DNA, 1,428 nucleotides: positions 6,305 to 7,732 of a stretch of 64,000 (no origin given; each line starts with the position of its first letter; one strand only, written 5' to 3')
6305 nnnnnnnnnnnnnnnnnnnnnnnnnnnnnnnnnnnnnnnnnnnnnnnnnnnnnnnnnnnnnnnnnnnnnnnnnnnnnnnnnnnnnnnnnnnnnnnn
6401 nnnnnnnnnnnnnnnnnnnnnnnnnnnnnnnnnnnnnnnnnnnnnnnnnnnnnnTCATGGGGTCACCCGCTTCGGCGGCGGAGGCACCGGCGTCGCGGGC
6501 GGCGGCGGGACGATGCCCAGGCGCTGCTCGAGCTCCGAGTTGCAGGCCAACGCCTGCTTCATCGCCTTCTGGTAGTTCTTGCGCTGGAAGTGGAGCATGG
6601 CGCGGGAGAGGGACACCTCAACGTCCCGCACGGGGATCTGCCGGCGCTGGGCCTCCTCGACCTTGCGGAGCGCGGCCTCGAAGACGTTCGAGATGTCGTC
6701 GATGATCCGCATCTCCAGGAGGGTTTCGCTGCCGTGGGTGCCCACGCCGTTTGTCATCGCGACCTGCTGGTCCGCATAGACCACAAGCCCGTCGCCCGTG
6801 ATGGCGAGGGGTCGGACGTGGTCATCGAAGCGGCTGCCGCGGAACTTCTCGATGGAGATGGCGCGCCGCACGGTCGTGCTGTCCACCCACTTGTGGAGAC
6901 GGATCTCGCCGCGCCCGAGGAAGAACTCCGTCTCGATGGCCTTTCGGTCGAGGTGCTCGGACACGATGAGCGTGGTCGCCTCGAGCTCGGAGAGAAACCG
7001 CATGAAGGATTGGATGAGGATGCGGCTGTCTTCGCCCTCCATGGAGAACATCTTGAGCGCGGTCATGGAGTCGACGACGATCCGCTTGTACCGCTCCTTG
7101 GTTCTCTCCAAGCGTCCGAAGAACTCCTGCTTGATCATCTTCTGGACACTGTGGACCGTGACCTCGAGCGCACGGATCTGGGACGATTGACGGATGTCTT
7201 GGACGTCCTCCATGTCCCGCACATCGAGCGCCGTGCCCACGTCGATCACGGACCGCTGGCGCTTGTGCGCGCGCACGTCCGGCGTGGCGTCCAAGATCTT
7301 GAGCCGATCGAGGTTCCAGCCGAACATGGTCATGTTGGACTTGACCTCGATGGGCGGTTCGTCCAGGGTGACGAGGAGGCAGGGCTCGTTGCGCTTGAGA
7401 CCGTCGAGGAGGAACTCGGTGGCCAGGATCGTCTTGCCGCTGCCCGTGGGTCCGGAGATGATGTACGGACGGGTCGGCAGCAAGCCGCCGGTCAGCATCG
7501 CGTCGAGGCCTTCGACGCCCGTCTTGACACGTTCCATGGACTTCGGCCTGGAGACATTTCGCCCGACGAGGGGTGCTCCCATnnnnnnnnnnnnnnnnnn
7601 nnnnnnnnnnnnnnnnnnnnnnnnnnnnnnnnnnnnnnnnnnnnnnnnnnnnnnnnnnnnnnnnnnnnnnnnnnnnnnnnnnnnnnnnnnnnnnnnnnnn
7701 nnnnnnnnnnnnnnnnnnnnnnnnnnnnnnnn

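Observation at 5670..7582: Two tandem, translationally coupled single-domain KaiC/RecA-like ATPases directly upstream of ftsZ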

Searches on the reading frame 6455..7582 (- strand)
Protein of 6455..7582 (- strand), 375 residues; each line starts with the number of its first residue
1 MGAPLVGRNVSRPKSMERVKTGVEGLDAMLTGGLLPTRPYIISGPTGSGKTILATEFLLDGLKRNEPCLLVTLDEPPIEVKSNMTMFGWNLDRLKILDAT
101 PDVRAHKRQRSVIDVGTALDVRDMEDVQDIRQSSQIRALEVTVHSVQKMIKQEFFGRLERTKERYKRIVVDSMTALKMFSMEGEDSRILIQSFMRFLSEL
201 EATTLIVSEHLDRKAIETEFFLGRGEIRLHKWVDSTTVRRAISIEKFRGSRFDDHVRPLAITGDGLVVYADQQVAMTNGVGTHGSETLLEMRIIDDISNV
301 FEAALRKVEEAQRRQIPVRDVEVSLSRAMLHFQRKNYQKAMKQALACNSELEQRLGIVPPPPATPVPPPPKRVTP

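Call 3: search_protein_families(library=pfam, proteins=[window:6455-7582:-], max_evalue=0.01)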
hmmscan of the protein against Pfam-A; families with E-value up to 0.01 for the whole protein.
window:6455-7582:- (375 aa): 8 families
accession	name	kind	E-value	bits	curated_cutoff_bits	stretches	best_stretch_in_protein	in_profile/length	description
PF06745.19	ATPase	-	8.4e-40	137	26.6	1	19-272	1-230/231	KaiC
PF13479.12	AAA_24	-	0.0022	18.3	27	0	41-181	6-81/195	AAA domain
PF03796.21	DnaB_C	-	0.0025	17.7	27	1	19-178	2-143/255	DnaB-like helicase C terminal domain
PF13173.12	AAA_14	-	0.004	17.6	27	1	38-82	3-46/129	AAA domain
PF00437.27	T2SSE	-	0.007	15.5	24.9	0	40-126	145-225/370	Type II/IV secretion system protein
PF24967.1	NTS_TR130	-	0.0076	16.2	25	0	287-347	102-157/233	TR130 NTS domain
PF13191.12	AAA_16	-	0.009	17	32.6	0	38-65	25-51/167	AAA ATPase domain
PF13432.12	TPR_16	-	0.0094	16.8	32.7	0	301-345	13-54/65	Tetratricopeptide repeat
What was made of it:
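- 6455..7537 (-): kaiC-like gene A ('KaiC1'), 360 aa: an ATPase domain, a three-helix extension and a Pro-rich tail. The stop codon is at 6455-6457. PF06745 at E 8e-40 (call 3).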

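Call 4: search_protein_families(library=ncbifam, proteins=[window:6455-7582:-], max_evalue=0.01)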
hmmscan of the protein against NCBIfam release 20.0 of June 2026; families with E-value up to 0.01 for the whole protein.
window:6455-7582:- (375 aa): 10 families
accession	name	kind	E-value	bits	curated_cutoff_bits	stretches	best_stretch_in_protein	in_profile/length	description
NF006799.0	PRK09302.1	equivalog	7.3e-30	104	408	2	13-95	7-90/515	circadian clock protein KaiC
TIGR03877.1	thermo_KaiC_1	hypoth_equivalog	1.9e-27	96.3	307.25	1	16-273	1-237/238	KaiC domain-containing protein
TIGR03880.1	KaiC_arch_3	hypoth_equivalog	1.3e-22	80.5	249.45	2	22-93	1-72/224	KaiC domain-containing protein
TIGR02655.1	circ_KaiC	equivalog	1.1e-19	70.5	546.25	1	18-105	2-96/484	circadian clock protein KaiC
TIGR03881.1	KaiC_arch_4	hypoth_equivalog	3.8e-19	69.3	247.8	1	17-268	1-228/231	KaiC domain-containing protein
NF004723.0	PRK06067.1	subfamily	1.7e-05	24.4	194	1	14-85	11-82/243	flagellar accessory protein FlaH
TIGR00416.1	sms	equivalog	0.00049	19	403.05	1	15-100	72-157/454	DNA repair protein RadA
NF052589.1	ArlH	equivalog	0.00062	19.5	215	0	134-249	81-202/229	archaellum protein ArlH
TIGR03878.1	thermo_KaiC_2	hypoth_equivalog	0.0011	18.3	232.2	0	153-211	118-176/259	KaiC domain-containing protein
NF003301.0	PRK04301.1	equivalog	0.0062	15.7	259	0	12-55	76-119/316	DNA repair and recombination protein RadA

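Call 10: find_homologous_proteins(query=window:6455-7582:-, max_evalue=1e-10)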
Query window:6455-7582:- (375 aa): 530 proteins with E <= 1e-10 among 8000 candidates; the best 120 are listed.
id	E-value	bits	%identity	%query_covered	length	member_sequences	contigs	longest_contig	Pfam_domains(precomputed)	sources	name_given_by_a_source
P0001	4.8e-233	791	100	96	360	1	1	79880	PF06745.20,PF23442.2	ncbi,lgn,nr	ncbi:MAG TPA: ATPase domain-containing protein [Thermoplasmata archaeon]|nr:ATPase domain-containing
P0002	1.6e-210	717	90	93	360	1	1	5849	PF06745.20,PF23442.2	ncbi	-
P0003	2.5e-209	713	89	96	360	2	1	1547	PF06745.20,PF23442.2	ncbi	-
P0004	5.8e-209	712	90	91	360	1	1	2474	PF06745.20,PF23442.2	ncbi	-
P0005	3.9e-205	699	87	96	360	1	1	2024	PF06745.20,PF23442.2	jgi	jgi:KaiC/GvpD/RAD55 family RecA-like ATPase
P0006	6.6e-205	698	88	96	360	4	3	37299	PF06745.20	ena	-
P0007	5.3e-204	695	88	96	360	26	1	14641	PF06745.20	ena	-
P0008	7.5e-204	695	89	91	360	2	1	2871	PF06745.20,PF23442.2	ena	-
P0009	8.4e-203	691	86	96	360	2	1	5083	PF06745.20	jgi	-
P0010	1.1e-202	691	86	96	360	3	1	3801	PF06745.20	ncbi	-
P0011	1.9e-202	690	86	96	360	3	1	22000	PF06745.20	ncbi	-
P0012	1.8e-201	687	86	96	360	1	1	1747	PF06745.20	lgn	-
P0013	3.1e-201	686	87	91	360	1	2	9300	PF06745.20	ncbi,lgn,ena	-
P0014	6.2e-201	685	87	91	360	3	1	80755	PF06745.20,PF23442.2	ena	-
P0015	1.9e-200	684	88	91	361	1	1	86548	PF06745.20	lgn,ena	-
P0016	4.6e-200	682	87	91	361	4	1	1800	PF06745.20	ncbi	-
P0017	6.7e-200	682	87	91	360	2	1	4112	PF06745.20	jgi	-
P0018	3.4e-199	680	87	91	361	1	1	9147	PF06745.20,PF23442.2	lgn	-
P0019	4.8e-199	679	86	91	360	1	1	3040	PF06745.20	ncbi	-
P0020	2.1e-198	677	85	91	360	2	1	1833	PF06745.20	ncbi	-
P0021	7.7e-192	655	86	91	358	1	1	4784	PF06745.20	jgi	jgi:KaiC/GvpD/RAD55 family RecA-like ATPase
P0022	4.8e-182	623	78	96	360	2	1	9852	PF06745.20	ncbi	-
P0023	2.3e-181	621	78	91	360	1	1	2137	PF06745.20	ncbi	-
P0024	2.2e-179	614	77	93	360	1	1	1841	PF06745.20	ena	-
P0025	1.2e-177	609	77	91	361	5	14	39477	PF06745.20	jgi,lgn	jgi:circadian clock protein KaiC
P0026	1.2e-177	609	77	91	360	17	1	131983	PF06745.20,PF23442.2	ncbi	-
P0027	2.3e-177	608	77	91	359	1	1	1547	PF06745.20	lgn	-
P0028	3.5e-175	601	75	91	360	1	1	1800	PF06745.20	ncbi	-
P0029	3.9e-175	600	77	91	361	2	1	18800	PF06745.20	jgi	jgi:KaiC/GvpD/RAD55 family RecA-like ATPase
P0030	4.5e-175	600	76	91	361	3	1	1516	PF06745.20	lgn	-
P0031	1.8e-174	598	75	91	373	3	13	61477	PF06745.20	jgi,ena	-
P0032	2.7e-174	598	77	91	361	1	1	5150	PF06745.20,PF13479.13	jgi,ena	-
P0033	1.6e-173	595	76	91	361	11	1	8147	PF06745.20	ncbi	-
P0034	3.8e-173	594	75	91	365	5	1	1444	PF06745.20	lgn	-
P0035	1.1e-172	592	76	91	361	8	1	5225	PF06745.20,PF13479.13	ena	-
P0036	3.5e-172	591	76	91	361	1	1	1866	PF06745.20,PF23442.2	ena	-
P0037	4.3e-172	590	78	65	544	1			PF13173.13,PF06745.20,PF00270.36,PF03796.22,PF23442.2,PF13401.13,PF00154.28,PF01637.25,PF04851.22,PF13191.13,PF01695.24,PF13479.13,PF13481.13,PF20720.4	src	-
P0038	7.5e-172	590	75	91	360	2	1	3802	PF06745.20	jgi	jgi:KaiC/GvpD/RAD55 family RecA-like ATPase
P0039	1.1e-171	589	74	94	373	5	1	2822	PF06745.20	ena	-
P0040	3.1e-170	584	76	91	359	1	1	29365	PF06745.20,PF23442.2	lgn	-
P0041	4.8e-170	584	74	95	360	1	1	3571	PF06745.20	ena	-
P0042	6.9e-170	583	75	91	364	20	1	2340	PF06745.20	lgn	-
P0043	8.6e-170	583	75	91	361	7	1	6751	PF06745.20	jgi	jgi:circadian clock protein KaiC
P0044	8.8e-170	583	75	91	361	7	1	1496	PF06745.20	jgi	-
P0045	2.8e-169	581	71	96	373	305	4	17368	PF06745.20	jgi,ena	-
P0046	3.1e-169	581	72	94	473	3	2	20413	PF06745.20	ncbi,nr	ncbi:MAG: hypothetical protein E6J94_00255 [Methanobacteriota archaeon]|nr:MAG: hypothetical protein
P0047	3.9e-169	581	75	91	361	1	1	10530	PF06745.20,PF23442.2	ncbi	-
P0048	5.6e-169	580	73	95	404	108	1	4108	PF06745.20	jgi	-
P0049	6.9e-169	580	74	91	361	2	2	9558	PF06745.20,PF23442.2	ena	-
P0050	1.3e-168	579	73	91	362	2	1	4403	PF06745.20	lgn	-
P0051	2.1e-168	578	74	91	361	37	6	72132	PF06745.20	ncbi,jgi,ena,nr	ncbi:MAG: hypothetical protein E6K08_03560 [Methanobacteriota archaeon]|nr:MAG: hypothetical protein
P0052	2.5e-168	578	74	91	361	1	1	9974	PF06745.20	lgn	-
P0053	4.6e-168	577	70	99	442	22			PF06745.20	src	-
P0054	5.7e-168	577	72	91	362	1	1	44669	PF06745.20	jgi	jgi:KaiC/GvpD/RAD55 family RecA-like ATPase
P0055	5.8e-168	577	74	90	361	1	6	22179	PF06745.20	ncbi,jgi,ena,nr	ncbi:MAG TPA: ATPase domain-containing protein [Thermoplasmata archaeon]|jgi:circadian clock protein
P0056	7.5e-168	576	73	90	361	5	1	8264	PF06745.20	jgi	jgi:KaiC/GvpD/RAD55 family RecA-like ATPase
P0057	1.1e-167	576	72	95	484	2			PF06745.20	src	-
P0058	1.2e-167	576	74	91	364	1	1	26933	PF06745.20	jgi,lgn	jgi:circadian clock protein KaiC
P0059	1.3e-167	576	73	91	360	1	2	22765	PF06745.20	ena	-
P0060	2.1e-167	575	74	90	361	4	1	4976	PF06745.20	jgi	jgi:KaiC/GvpD/RAD55 family RecA-like ATPase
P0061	3.6e-167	574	74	91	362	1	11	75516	PF06745.20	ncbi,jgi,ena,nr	ncbi:MAG TPA: ATPase domain-containing protein [Thermoplasmata archaeon]|nr:ATPase domain-containing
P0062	3.6e-167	574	71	93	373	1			PF06745.20,PF23442.2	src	-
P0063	3.6e-167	574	75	91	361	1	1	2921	PF06745.20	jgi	jgi:KaiC/GvpD/RAD55 family RecA-like ATPase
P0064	4.6e-167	574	73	91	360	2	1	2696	PF06745.20,PF23442.2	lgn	-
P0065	7.4e-167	573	73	91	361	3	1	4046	PF06745.20,PF23442.2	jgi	jgi:circadian clock protein KaiC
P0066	7.5e-167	573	73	91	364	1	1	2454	PF06745.20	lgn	-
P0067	8.0e-167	573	72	91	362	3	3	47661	PF06745.20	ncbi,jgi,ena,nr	ncbi:MAG TPA: ATPase domain-containing protein [Thermoplasmata archaeon]|nr:ATPase domain-containing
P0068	8.2e-167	573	73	91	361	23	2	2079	PF06745.20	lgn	-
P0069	1.1e-166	573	72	91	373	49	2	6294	PF06745.20,PF23442.2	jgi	jgi:KaiC/GvpD/RAD55 family RecA-like ATPase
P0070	1.2e-166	572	73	91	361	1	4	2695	PF06745.20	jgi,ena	-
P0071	2.1e-166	572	73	91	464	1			PF06745.20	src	-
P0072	2.8e-166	571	74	91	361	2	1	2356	PF06745.20,PF23442.2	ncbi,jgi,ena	-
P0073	5.2e-166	570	73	91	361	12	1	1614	PF06745.20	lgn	-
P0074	1.9e-165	569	70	91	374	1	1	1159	PF06745.20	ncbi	ncbi:MAG: RAD55 family ATPase, partial [Burkholderiales bacterium]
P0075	8.2e-163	560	75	87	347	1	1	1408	PF06745.20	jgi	-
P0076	1.4e-161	556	73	91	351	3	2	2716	PF06745.20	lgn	-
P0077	8.4e-161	553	71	94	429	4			PF06745.20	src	-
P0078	2.1e-160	552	72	87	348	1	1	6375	PF06745.20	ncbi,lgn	-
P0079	7.3e-160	550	75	89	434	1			PF06745.20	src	-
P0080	1.0e-159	550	71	87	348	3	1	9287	PF06745.20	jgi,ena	-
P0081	1.3e-159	549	72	87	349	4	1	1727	PF06745.20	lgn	-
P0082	3.2e-158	545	68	91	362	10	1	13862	PF06745.20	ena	-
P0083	2.9e-156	538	71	91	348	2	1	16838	PF06745.20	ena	-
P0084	3.7e-156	538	57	67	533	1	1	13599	PF13173.13,PF06745.20,PF07088.17,PF13479.13,PF03796.22,PF23442.2,PF13401.13,PF00154.28,PF01637.25,PF13481.13,PF20720.4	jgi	jgi:KaiC/GvpD/RAD55 family RecA-like ATPase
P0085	2.3e-155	535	59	67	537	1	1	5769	PF13173.13,PF06745.20,PF03796.22,PF13671.13,PF13401.13,PF13238.13,PF00154.28,PF01637.25,PF02492.26,PF07088.17,PF13479.13,PF13481.13,PF20720.4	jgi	jgi:KaiC/GvpD/RAD55 family RecA-like ATPase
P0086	7.8e-151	521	56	67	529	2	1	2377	PF13173.13,PF06745.20,PF00270.36,PF03796.22,PF13671.13,PF13401.13,PF13238.13,PF00154.28,PF01637.25,PF13191.13,PF02492.26,PF13479.13,PF13481.13,PF20720.4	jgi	jgi:circadian clock protein KaiC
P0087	5.6e-150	518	67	87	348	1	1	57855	PF06745.20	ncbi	-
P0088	1.0e-149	517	70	91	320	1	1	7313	PF06745.20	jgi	-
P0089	1.6e-149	516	66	99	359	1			PF06745.20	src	-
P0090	2.7e-149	515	72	87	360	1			PF06745.20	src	-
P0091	1.6e-148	513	58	67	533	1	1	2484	PF13173.13,PF06745.20,PF07088.17,PF13479.13,PF03796.22,PF05625.18,PF23442.2,PF13401.13,PF13481.13,PF04851.22,PF20720.4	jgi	jgi:KaiC/GvpD/RAD55 family RecA-like ATPase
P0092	4.5e-148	511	73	69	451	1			PF06745.20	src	-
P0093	1.6e-147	510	67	86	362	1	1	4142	PF06745.20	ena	-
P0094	1.7e-147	510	72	84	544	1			PF06745.20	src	-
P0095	3.2e-147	509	72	70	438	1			PF06745.20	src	-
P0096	3.7e-147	508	66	91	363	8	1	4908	PF06745.20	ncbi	-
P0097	7.9e-147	507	67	94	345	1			PF06745.20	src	-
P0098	1.6e-146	506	66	91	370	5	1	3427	PF06745.20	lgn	-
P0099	8.1e-146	504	65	91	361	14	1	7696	PF06745.20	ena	-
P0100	1.3e-145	503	66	91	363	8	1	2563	PF06745.20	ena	-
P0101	2.1e-145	503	67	91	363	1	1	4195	PF06745.20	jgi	jgi:KaiC/GvpD/RAD55 family RecA-like ATPase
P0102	3.8e-145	502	66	91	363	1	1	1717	PF06745.20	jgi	-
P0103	6.1e-145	501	66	91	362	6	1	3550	PF06745.20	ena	-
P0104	7.4e-145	501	66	91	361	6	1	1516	PF06745.20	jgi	-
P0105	1.7e-144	500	65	90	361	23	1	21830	PF06745.20,PF23442.2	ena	-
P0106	1.2e-143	497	64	93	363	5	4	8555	PF06745.20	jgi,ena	-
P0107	3.8e-143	495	64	91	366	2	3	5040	PF06745.20,PF13481.13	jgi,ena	-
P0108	3.9e-143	495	66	91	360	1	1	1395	PF06745.20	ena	-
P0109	4.7e-143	495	65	91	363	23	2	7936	PF06745.20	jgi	jgi:circadian clock protein KaiC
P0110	5.8e-143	495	65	91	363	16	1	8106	PF06745.20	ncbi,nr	ncbi:MAG: hypothetical protein E6K16_00970 [Methanobacteriota archaeon]|nr:MAG: hypothetical protein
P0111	2.5e-142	493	62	96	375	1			PF06745.20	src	-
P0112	7.5e-142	491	62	97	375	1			PF06745.20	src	-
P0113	1.0e-141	490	62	93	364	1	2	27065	PF06745.20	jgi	-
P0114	1.2e-141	490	63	91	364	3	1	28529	PF06745.20,PF13481.13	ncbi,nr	ncbi:MAG: hypothetical protein A3K68_00155 [Euryarchaeota archaeon RBG_16_68_13]|nr:MAG: hypothetica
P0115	9.6e-141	487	66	87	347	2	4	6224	PF06745.20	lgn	-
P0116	3.2e-140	486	65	87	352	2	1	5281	PF06745.20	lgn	-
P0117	5.7e-139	481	61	91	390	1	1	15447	PF06745.20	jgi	-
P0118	1.6e-138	480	65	87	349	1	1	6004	PF06745.20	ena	-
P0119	1.8e-136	473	65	87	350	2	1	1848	PF06745.20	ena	-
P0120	8.0e-136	471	65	91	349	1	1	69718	PF06745.20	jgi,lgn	jgi:KaiC/GvpD/RAD55 family RecA-like ATPase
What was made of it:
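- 6455..7537 (-): 100% identical to P0001, a 360-aa NCBI protein from a Thermoplasmata archaeon MAG (call 10).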

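Call 11: find_encoding_contigs(protein=P0026, flank=8000, max_places=2)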
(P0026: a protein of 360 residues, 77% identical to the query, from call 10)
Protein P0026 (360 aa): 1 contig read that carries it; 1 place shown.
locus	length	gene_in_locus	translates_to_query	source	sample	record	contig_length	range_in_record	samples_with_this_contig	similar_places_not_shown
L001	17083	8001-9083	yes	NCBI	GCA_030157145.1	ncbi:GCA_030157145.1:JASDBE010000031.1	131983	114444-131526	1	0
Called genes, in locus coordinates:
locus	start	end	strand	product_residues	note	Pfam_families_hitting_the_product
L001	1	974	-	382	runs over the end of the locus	PF00571:CBS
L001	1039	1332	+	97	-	PF00708:Acylphosphatase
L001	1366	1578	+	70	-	-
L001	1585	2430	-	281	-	PF01026:TatD_DNase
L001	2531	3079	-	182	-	PF00352:TBP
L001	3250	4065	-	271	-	PF02558:ApbA, PF08546:ApbA_C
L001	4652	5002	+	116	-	-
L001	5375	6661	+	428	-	PF01979:Amidohydro_1, PF07969:Amidohydro_3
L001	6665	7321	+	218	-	PF01351:RNase_HII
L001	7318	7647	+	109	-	PF14864:Alkyl_sulf_C (weak), PF02036:SCP2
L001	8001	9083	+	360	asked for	PF06745:ATPase, PF23442:DUF7125 (faint)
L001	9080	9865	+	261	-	PF06745:ATPase, PF13481:AAA_25 (faint)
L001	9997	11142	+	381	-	PF00091:Tubulin, PF12327:FtsZ_C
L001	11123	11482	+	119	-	PF01900:RNase_P_Rpp14 (weak)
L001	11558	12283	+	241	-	PF10584:Proteasome_A_N, PF00227:Proteasome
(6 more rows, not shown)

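Call 12: find_encoding_contigs(protein=P0120, flank=8000, max_places=2)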
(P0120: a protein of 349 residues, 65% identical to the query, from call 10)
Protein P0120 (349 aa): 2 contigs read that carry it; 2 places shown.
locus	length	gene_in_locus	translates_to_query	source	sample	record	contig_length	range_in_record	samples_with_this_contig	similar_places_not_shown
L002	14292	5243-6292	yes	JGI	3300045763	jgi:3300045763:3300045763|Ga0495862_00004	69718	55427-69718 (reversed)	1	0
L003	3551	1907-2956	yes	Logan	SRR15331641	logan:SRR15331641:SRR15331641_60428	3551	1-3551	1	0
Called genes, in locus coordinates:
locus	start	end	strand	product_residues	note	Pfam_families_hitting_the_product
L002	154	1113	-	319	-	PF01035:DNA_binding_1, PF04493:Endonuclease_5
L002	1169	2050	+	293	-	-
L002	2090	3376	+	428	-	PF01979:Amidohydro_1, PF07969:Amidohydro_3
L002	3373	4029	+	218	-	PF01351:RNase_HII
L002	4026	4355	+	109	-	PF02036:SCP2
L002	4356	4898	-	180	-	-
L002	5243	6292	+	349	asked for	PF06745:ATPase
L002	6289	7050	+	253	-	PF03796:DnaB_C (faint), PF06745:ATPase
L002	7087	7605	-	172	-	PF01047:MarR (faint), PF01978:TrmB (faint), PF12802:MarR_2 (weak), PF12840:HTH_20 (weak), PF13412:HTH_24 (weak), PF24266:HTH_HVO_0163_N, PF12840:HTH_20, PF01022:HTH_5, +2 more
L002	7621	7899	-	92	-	-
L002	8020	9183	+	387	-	-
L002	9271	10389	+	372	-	PF00091:Tubulin, PF12327:FtsZ_C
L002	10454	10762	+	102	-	PF01900:RNase_P_Rpp14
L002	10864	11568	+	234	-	PF10584:Proteasome_A_N, PF00227:Proteasome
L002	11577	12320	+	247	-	PF01172:SBDS_N, PF09377:SBDS_domain_II, PF20268:SBDS_C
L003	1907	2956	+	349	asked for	PF06745:ATPase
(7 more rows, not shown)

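Call 13: find_encoding_contigs(protein=P0114, flank=8000, max_places=2)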
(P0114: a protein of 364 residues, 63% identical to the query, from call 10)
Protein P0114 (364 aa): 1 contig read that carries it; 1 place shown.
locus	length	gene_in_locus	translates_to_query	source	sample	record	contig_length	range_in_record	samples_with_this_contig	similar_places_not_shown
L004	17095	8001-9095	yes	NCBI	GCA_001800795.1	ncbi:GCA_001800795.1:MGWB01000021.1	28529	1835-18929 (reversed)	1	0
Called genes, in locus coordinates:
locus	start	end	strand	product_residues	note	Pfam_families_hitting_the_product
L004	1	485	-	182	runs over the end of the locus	PF00352:TBP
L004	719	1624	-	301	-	PF02558:ApbA, PF08546:ApbA_C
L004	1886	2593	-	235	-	PF04493:Endonuclease_5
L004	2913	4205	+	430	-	PF01979:Amidohydro_1, PF07969:Amidohydro_3, PF00962:A_deaminase (faint)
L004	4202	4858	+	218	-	PF01351:RNase_HII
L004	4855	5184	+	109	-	PF14864:Alkyl_sulf_C (weak), PF02036:SCP2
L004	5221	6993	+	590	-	-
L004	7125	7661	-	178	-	-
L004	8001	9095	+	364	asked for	PF06745:ATPase, PF13481:AAA_25 (faint)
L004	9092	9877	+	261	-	PF06745:ATPase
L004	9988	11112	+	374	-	PF00091:Tubulin, PF12327:FtsZ_C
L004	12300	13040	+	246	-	PF01172:SBDS_N, PF09377:SBDS_domain_II, PF20268:SBDS_C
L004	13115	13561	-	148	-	-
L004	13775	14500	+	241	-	PF14382:ECR1_N (weak), PF22625:ECR1_N_2, PF21266:S1_RRP4 (faint)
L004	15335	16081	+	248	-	PF01138:RNase_PH, PF03725:RNase_PH_C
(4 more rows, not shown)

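Call 17: find_related_loci(query=A1, collection=genome_contigs, flank=10000)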
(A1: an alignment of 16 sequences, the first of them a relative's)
Query A1 (360 aa) in genome_contigs; peptide patterns used: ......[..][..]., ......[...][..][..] (x = any residue, [..] = any of these).
128 stretches matched a pattern; 52 encode a relative of the query (tblastn E <= 1e-3); 52 distinct loci.
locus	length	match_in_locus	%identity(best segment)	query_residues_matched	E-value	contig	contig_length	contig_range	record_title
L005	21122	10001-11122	83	1-359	0e+0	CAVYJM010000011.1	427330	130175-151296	MAG: uncultured Thermoplasmata archaeon isolate MFD01299.bin.2.33 genome assembly, contig: contig_29906, whole genome sh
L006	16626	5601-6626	90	1-342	0e+0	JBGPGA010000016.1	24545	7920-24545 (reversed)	MAG: Thermoplasmata archaeon isolate OBJ_0618_7090110_53 k141_2329739_length_24545_cov_12.0000, whole genome shotgun seq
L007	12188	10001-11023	89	1-341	0e+0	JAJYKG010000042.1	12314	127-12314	MAG: Thermoplasmata archaeon isolate DBS2-1.bin2 NODE_9721_length_12314_cov_1.182982, whole genome shotgun sequence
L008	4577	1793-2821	78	1-343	0e+0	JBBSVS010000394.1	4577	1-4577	MAG: Thermoplasmatota archaeon isolate H43-bin133_1 H43_bin133_1_000000000394, whole genome shotgun sequence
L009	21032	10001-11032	77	1-343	6e-179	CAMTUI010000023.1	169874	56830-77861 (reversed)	MAG: Euryarchaeota archaeon isolate G01_MAG_00007 genome assembly, contig: G01_MAG_00007_000000000015, whole genome shot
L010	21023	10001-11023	77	1-341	6e-178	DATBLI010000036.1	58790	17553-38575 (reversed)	MAG TPA_asm: Thermoplasmata archaeon isolate SMAG_U3968 k141_39110, whole genome shotgun sequence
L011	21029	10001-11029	74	2-343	3e-174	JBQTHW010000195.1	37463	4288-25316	MAG: Methanobacteriota archaeon isolate SAW39 c_000000493538, whole genome shotgun sequence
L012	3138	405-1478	71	1-356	0e+0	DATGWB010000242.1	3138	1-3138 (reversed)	MAG TPA_asm: Thermoplasmata archaeon isolate SMAG_U10571 k141_2034327, whole genome shotgun sequence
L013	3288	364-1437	71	1-356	0e+0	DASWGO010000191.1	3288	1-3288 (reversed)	MAG TPA_asm: Thermoplasmata archaeon isolate SMAG_U2818 k141_1933154, whole genome shotgun sequence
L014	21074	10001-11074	72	1-356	1e-172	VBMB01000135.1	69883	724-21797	MAG: Methanobacteriota archaeon isolate EA_12 14_1009_12_30cm_scaffold_139_e:1453, whole genome shotgun sequence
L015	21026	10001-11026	73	1-341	2e-172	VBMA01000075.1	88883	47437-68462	MAG: Methanobacteriota archaeon isolate EA_11 14_0903_13_40cm_scaffold_56, whole genome shotgun sequence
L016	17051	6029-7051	74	2-341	1e-172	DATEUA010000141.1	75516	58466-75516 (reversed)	MAG TPA_asm: Thermoplasmata archaeon isolate SMAG_U8329 k141_699545, whole genome shotgun sequence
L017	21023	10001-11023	74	1-340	2e-172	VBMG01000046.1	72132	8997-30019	MAG: Methanobacteriota archaeon isolate EA_17 14_0929_05_40cm_scaffold_569, whole genome shotgun sequence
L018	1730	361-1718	71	1-358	0e+0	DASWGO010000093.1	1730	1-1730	MAG TPA_asm: Thermoplasmata archaeon isolate SMAG_U2818 k141_2771452, whole genome shotgun sequence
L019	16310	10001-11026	74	1-341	5e-172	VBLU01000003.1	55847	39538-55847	MAG: Methanobacteriota archaeon isolate EA_5 14_1009_16_20cm_scaffold_153, whole genome shotgun sequence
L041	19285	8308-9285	59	1-327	2e-126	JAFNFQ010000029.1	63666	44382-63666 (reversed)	MAG: Methanobacteriota archaeon isolate bin_16 PROKKA_contig000029, whole genome shotgun sequence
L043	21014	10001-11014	53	1-339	4e-115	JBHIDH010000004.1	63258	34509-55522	MAG: Thermoplasmata archaeon isolate Baj_3_bin.12 NODE_5_length_63258_cov_15.757828, whole genome shotgun sequence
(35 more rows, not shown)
